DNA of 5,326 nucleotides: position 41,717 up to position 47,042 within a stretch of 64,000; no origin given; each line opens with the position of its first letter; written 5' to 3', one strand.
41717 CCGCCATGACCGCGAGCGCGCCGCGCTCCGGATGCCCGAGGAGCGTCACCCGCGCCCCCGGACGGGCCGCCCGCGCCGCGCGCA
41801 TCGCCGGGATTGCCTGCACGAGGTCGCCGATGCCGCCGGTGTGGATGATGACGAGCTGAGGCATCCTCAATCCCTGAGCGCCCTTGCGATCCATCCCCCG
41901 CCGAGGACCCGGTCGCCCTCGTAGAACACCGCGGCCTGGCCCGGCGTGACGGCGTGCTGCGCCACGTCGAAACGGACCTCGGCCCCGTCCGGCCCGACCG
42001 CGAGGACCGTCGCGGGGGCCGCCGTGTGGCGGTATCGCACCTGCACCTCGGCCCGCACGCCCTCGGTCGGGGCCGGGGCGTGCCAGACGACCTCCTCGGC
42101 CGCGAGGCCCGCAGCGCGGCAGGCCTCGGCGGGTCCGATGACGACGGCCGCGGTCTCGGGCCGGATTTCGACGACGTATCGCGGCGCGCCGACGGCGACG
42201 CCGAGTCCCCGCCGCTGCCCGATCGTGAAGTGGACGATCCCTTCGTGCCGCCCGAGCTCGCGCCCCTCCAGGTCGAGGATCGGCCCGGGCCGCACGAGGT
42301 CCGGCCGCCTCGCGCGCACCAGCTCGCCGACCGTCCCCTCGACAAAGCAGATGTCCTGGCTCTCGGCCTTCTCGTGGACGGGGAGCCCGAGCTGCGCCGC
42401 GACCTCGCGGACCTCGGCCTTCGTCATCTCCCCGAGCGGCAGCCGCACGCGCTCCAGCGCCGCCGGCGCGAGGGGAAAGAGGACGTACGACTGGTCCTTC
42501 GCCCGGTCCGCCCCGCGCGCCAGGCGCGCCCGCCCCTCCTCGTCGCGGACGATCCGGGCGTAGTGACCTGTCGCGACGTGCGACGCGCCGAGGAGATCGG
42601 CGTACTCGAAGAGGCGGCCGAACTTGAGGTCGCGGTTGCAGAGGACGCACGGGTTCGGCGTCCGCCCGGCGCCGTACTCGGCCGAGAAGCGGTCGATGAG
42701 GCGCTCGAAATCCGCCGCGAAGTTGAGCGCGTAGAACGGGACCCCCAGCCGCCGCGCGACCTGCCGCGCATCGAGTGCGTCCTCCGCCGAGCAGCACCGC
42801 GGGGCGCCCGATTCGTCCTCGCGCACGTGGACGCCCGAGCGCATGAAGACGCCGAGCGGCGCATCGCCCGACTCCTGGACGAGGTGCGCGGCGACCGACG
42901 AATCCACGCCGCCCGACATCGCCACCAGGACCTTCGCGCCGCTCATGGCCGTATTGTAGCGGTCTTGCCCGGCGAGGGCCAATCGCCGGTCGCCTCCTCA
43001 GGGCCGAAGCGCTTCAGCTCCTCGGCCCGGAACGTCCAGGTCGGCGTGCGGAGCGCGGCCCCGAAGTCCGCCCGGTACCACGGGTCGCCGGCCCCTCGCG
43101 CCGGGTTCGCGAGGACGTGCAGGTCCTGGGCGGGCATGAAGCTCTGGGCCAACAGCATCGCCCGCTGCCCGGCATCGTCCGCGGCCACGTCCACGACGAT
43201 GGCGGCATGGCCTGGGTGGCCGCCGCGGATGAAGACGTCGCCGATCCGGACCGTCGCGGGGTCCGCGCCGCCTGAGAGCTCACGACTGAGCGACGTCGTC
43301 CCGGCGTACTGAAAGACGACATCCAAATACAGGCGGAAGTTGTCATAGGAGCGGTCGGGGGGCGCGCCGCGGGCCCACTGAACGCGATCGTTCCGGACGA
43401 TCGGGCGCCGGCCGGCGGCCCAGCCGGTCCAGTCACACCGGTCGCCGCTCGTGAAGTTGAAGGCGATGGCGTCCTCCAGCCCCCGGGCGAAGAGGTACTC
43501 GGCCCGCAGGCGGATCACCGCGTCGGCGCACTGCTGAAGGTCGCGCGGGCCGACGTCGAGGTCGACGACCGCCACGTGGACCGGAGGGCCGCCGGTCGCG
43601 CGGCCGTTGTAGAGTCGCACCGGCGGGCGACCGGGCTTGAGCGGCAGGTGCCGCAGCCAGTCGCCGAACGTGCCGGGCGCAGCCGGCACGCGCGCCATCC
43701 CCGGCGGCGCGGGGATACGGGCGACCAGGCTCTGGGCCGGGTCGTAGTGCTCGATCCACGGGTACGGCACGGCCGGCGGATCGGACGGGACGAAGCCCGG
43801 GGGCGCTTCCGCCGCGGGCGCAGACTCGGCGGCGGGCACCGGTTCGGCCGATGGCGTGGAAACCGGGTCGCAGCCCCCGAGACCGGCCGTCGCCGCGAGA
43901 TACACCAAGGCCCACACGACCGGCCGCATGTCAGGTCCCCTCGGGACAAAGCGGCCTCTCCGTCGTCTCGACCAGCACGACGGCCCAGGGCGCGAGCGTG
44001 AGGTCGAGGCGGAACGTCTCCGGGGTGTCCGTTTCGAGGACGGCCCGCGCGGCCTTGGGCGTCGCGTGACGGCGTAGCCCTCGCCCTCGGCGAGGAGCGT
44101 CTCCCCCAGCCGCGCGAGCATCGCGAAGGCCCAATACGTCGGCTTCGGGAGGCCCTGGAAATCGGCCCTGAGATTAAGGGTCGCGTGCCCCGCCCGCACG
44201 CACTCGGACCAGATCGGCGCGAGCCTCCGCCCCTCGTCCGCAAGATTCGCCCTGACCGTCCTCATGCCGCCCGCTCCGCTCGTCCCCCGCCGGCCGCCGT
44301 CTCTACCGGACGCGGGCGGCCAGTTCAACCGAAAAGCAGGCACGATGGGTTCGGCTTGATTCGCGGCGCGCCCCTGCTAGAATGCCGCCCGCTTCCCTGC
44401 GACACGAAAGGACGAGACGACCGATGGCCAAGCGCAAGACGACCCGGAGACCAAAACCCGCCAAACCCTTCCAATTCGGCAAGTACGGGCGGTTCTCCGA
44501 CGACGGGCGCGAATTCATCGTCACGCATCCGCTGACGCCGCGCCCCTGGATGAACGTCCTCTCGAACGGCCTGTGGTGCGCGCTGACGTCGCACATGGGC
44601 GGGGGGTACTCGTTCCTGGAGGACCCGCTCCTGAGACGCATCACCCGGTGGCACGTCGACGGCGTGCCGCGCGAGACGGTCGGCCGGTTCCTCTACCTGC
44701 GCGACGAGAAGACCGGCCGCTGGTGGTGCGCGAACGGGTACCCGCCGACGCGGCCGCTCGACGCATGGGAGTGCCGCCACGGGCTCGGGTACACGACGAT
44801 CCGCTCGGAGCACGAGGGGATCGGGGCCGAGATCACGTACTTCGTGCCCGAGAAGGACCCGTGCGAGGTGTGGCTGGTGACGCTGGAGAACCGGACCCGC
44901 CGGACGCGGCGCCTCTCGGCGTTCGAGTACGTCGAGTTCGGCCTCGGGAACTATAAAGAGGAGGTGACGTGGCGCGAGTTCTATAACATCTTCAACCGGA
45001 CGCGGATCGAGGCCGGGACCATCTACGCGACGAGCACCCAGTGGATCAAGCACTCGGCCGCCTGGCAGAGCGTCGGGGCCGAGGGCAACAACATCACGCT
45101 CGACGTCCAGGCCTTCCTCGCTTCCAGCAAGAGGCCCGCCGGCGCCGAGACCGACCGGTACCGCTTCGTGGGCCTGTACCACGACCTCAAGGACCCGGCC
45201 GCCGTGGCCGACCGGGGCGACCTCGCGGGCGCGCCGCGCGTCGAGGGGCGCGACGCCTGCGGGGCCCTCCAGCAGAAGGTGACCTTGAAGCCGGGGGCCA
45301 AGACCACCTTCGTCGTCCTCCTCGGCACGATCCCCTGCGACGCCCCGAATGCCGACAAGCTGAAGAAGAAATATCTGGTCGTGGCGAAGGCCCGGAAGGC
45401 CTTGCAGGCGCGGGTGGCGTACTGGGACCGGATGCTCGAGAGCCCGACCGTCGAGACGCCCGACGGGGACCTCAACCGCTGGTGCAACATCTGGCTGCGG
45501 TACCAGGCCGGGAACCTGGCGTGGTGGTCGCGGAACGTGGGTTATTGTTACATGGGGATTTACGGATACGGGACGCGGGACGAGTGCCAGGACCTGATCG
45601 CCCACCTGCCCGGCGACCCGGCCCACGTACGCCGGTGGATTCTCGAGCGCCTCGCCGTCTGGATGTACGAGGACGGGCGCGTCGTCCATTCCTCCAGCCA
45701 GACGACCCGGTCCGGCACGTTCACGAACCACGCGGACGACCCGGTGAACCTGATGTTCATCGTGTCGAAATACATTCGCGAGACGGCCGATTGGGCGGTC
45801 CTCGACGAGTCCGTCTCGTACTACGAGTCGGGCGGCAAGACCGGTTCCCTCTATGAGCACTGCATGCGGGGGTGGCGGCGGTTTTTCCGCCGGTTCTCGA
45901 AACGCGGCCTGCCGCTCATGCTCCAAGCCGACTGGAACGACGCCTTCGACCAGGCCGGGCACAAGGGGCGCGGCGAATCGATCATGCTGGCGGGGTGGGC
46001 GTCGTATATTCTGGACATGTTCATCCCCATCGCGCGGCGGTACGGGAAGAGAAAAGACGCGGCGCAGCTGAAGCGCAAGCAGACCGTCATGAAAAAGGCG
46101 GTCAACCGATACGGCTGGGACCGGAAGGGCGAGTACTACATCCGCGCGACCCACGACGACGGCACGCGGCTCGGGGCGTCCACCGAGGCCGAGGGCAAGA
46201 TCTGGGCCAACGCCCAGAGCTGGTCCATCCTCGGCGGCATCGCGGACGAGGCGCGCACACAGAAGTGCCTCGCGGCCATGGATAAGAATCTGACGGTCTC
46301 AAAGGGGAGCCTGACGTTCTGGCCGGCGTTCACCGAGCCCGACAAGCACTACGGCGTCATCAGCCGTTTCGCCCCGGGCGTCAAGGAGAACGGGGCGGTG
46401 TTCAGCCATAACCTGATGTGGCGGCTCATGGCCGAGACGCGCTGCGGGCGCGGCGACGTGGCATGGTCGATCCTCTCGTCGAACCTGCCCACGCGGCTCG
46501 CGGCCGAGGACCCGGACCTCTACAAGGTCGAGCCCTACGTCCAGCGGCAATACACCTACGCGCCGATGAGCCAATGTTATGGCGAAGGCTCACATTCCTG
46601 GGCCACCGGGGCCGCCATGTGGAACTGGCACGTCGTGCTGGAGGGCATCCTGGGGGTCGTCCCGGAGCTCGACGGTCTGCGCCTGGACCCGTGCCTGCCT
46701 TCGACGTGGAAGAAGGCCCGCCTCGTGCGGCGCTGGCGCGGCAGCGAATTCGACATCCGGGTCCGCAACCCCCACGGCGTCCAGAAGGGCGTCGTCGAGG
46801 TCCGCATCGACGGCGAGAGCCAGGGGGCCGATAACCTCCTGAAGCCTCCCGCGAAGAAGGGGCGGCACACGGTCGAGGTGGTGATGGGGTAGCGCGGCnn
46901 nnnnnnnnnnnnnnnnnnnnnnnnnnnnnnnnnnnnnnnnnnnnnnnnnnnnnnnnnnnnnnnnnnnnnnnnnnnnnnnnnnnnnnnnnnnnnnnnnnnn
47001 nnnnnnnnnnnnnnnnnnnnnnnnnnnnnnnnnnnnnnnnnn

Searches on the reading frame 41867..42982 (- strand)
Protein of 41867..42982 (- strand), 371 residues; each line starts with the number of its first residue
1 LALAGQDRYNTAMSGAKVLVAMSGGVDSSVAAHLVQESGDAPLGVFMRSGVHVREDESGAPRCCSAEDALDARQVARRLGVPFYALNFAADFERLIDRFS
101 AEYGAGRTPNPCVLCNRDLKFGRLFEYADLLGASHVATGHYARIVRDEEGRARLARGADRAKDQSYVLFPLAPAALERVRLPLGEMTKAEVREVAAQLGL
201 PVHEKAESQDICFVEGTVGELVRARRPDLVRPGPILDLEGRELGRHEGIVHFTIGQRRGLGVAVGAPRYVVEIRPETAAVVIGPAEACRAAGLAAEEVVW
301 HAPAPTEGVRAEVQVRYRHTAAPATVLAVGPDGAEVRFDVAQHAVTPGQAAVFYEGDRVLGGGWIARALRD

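Call 59: search_protein_families(library=pfam, proteins=[window:41867-42982:-], max_evalue=0.001)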
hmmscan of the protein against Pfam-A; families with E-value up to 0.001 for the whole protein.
window:41867-42982:- (371 aa): 4 families
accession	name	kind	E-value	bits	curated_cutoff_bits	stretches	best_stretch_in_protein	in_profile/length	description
PF03054.22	tRNA_Me_trans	-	2.3e-67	227.1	20.6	1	17-215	2-201/202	tRNA methyl transferase HUP domain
PF20258.4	tRNA_Me_trans_C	-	2.9e-21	76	20.6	1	292-365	3-77/77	Aminomethyltransferase beta-barrel domain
PF20259.3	tRNA_Me_trans_M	-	2.9e-17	62.4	27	1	231-283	11-65/66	tRNA methyl transferase PRC-barrel domain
PF02540.23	NAD_synthase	-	3.2e-05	23.6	21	0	16-60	19-65/242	NAD synthase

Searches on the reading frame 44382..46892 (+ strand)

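Call 59: search_protein_families(library=pfam, proteins=[window:44382-46892:+], max_evalue=0.001)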
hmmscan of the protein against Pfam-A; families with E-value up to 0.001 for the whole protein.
window:44382-46892:+ (836 aa): 3 families
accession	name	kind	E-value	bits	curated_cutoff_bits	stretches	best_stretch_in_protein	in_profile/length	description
PF17167.11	Glyco_hydro_94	-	5.7e-93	312.3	27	1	347-758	1-420/420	Glycosyl hydrolase 94 superfamily, catalytic domain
PF06165.18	GH94_b-supersand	-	5.4e-67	226.3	23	1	53-315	1-251/251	Glycosyl hydrolase 94, supersandwich domain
PF03633.20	Glyco_hydro_65C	-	3.1e-05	24.1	22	1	764-801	6-42/62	Glycosyl hydrolase family 65, C-terminal domain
